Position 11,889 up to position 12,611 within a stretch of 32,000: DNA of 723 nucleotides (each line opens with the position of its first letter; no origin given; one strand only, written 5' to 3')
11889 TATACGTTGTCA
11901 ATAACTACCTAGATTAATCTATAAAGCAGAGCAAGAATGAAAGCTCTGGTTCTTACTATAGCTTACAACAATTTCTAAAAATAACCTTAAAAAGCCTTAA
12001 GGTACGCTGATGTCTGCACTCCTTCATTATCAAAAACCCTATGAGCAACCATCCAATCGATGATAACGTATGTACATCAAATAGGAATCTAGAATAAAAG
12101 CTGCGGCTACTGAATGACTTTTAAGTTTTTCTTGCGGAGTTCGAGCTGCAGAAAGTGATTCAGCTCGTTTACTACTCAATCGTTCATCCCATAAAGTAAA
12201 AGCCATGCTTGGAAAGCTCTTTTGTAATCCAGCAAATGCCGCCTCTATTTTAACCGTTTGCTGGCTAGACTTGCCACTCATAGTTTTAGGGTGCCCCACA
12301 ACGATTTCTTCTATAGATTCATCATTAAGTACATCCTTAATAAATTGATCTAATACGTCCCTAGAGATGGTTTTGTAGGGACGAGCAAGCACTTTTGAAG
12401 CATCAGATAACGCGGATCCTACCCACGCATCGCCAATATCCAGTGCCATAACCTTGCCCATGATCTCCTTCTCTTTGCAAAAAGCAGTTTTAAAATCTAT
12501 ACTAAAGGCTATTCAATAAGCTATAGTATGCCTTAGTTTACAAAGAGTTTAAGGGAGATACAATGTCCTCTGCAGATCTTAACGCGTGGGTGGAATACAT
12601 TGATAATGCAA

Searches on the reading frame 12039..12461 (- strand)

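Call 14: search_protein_families(library=pfam, proteins=[window:12039-12461:-], max_evalue=0.001)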
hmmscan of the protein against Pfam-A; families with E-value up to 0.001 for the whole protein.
window:12039-12461:- (140 aa): 1 family
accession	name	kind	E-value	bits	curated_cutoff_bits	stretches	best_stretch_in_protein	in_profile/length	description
PF03652.20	RuvX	-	3.1e-27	96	29.2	1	3-128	2-132/134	Holliday junction resolvase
